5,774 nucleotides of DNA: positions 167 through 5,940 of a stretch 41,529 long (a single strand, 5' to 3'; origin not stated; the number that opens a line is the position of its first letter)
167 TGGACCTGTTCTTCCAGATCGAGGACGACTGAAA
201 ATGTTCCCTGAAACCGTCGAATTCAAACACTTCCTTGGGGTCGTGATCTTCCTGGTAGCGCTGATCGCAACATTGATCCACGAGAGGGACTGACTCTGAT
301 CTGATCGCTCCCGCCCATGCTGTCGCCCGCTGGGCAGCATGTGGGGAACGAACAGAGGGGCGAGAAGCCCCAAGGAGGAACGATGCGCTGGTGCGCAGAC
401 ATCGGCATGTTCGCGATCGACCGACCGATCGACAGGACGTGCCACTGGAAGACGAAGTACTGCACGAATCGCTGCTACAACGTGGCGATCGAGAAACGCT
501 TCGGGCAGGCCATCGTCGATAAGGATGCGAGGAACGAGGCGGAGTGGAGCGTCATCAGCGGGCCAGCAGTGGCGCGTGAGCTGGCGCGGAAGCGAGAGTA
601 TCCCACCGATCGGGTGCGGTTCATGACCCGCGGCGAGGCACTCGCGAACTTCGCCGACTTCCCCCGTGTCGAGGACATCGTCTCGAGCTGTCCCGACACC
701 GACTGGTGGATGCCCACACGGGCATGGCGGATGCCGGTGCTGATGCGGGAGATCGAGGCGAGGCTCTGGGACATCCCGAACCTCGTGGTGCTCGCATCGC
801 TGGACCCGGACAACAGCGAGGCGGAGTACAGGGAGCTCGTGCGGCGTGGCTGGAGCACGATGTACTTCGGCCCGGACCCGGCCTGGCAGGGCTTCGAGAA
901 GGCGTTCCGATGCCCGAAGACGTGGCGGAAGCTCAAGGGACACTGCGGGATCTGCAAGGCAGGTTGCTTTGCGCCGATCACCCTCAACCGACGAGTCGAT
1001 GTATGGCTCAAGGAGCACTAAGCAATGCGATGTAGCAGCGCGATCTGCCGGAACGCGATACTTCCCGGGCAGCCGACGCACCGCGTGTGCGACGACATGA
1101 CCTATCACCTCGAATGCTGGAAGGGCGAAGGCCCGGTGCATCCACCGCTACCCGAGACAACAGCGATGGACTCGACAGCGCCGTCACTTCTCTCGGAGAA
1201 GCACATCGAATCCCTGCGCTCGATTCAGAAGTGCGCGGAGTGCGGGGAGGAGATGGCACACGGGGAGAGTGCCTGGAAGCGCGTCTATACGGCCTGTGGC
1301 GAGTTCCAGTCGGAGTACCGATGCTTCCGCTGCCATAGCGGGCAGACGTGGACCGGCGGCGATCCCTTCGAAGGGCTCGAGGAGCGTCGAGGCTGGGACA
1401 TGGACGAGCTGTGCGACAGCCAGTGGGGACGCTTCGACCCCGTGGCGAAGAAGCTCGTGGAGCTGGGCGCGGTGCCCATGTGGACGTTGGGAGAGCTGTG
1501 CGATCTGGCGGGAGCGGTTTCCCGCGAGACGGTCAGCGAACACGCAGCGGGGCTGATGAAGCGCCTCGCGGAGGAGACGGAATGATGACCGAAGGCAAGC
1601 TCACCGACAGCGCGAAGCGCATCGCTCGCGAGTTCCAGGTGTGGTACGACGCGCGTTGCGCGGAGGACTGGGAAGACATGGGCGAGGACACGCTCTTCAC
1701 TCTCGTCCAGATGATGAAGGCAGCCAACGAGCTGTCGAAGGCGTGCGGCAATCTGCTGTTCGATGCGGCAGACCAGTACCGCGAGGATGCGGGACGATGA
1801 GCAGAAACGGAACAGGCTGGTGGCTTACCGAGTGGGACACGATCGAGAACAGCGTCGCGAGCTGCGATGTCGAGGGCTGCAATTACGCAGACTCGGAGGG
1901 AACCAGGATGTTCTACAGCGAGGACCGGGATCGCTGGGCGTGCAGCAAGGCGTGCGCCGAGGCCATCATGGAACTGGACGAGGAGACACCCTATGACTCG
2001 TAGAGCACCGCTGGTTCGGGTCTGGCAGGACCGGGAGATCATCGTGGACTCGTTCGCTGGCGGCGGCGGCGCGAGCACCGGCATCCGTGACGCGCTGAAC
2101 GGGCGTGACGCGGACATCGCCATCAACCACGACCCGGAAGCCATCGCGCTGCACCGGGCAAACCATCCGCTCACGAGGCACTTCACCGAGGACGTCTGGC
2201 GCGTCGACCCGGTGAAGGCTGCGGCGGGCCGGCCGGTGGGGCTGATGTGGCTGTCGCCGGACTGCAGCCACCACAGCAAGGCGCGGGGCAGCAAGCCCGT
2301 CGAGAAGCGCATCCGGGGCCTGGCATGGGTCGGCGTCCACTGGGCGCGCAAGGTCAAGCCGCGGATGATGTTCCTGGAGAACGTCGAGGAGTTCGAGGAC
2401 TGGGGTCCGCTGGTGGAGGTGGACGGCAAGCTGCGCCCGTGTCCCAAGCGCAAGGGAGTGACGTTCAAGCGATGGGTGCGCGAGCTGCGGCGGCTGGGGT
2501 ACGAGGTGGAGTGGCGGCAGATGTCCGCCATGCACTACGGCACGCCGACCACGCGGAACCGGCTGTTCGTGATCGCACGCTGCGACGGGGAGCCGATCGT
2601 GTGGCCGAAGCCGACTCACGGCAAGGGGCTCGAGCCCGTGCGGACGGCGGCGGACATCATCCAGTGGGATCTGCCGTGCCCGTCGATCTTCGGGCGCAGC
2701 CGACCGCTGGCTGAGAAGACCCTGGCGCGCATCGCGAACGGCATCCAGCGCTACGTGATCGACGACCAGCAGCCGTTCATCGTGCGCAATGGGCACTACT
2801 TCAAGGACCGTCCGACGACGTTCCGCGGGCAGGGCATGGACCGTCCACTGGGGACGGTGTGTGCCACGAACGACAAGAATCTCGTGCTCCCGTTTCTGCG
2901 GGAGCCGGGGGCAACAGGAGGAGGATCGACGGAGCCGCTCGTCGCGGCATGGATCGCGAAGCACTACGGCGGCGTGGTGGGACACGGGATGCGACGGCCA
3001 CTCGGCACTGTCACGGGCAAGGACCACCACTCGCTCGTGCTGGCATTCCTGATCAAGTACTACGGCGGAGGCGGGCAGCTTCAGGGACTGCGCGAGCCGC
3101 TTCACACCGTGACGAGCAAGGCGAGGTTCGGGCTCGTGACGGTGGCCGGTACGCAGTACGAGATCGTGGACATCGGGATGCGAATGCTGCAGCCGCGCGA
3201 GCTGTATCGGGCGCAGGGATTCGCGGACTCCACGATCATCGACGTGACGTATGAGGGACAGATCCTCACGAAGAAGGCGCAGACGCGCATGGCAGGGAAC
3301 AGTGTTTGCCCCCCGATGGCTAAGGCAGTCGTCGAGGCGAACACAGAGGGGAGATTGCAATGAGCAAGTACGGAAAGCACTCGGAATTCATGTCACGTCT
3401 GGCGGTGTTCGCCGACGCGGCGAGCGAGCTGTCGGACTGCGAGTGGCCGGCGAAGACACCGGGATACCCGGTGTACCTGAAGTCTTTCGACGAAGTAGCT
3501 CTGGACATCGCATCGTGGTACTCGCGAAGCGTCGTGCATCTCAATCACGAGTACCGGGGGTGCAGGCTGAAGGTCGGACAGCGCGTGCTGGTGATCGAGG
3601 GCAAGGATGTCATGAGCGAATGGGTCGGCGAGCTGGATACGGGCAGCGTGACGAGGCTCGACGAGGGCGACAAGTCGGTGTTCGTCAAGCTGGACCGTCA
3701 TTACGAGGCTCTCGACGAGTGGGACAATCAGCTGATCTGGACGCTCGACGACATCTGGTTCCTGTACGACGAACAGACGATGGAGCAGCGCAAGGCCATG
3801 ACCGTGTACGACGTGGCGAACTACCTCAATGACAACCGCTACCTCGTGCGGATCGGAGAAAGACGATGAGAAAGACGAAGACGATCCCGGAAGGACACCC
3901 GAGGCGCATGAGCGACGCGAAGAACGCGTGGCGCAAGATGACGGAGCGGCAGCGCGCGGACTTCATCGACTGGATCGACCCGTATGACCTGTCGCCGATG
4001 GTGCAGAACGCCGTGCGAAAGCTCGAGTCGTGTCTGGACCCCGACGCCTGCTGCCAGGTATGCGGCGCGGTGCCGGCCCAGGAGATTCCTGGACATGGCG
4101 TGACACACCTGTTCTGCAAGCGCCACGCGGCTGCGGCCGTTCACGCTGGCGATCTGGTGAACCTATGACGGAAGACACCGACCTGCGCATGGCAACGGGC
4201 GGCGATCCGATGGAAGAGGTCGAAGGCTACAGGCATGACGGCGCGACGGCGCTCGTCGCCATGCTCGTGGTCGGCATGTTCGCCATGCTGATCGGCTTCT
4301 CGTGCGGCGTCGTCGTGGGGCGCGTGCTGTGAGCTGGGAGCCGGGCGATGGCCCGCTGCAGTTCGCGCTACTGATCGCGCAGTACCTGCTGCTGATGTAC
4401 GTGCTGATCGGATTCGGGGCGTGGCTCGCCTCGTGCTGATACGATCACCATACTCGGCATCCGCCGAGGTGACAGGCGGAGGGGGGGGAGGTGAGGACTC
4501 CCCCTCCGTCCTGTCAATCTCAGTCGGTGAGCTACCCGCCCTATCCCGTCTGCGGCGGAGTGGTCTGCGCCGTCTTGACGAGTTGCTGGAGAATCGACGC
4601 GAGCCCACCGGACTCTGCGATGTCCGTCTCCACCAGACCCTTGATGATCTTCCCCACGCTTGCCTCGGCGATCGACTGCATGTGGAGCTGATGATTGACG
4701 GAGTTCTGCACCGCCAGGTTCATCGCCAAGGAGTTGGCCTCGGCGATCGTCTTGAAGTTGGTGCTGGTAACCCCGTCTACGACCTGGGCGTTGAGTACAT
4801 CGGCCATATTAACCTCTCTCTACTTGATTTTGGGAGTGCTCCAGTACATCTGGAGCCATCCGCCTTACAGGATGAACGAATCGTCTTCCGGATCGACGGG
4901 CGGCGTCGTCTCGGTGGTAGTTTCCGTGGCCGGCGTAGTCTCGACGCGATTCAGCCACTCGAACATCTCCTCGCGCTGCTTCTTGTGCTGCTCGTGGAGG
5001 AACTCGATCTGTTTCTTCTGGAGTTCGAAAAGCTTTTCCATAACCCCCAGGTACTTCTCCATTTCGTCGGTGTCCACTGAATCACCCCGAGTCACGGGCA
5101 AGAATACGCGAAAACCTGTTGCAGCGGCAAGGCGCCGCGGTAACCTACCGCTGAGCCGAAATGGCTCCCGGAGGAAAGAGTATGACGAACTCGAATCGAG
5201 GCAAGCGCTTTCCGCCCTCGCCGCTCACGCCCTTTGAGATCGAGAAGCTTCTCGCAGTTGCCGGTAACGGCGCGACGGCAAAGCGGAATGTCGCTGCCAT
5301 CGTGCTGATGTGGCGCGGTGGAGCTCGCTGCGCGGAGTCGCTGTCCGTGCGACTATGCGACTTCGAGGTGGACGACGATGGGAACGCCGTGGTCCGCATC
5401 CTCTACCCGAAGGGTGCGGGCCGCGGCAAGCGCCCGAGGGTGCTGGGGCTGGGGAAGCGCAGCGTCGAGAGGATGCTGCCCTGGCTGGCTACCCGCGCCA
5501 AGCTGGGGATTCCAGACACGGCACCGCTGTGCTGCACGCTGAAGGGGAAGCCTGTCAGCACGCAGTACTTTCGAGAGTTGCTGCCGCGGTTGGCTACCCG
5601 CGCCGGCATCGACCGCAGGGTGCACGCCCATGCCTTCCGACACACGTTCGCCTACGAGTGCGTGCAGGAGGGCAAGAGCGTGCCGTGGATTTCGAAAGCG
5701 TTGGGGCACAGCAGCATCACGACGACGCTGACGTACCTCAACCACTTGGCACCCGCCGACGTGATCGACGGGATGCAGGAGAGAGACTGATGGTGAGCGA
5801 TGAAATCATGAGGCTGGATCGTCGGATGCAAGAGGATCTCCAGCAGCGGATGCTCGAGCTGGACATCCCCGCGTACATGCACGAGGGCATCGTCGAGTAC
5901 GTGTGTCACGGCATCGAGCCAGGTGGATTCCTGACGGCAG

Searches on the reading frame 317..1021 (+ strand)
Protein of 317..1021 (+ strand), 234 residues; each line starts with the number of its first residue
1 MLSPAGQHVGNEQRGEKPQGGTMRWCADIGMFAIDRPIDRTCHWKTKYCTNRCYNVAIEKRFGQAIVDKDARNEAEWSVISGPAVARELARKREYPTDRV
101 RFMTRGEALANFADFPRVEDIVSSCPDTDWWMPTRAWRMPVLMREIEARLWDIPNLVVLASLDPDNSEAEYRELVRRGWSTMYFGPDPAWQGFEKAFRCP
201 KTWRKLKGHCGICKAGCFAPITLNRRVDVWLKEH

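Call 51: search_protein_families(library=phrogs, proteins=[window:317-1021:+], max_evalue=0.001)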
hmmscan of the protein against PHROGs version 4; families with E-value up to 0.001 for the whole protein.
window:317-1021:+ (234 aa): 1 family
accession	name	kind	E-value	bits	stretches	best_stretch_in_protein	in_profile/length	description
phrog_1392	-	unknown function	8.3e-05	23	1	41-213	81-263/296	-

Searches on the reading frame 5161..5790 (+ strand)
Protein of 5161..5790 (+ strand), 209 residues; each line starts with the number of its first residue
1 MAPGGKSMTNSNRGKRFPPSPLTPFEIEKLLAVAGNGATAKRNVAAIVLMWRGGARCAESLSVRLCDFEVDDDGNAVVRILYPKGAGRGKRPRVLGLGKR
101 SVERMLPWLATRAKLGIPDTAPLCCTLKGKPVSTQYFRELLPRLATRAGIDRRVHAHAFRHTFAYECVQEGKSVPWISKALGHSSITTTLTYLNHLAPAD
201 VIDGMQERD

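Call 51: search_protein_families(library=phrogs, proteins=[window:5161-5790:+], max_evalue=0.001)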
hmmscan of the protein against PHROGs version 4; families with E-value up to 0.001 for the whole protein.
window:5161-5790:+ (209 aa): 4 families
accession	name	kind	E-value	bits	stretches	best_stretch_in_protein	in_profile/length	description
phrog_1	-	integration and excision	5e-24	86.5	1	19-205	268-444/611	integrase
phrog_216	-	integration and excision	8.4e-24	85.2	1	9-193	43-222/301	integrase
phrog_7269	-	integration and excision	1.1e-08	35.8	1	132-201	8-74/89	integrase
phrog_7685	-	integration and excision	2.1e-07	31.8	1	126-197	156-224/240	integrase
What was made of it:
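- On Integron attC cassette array: The only integrase is a phage-type tyrosine integrase at 5161-5790 (call 51).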
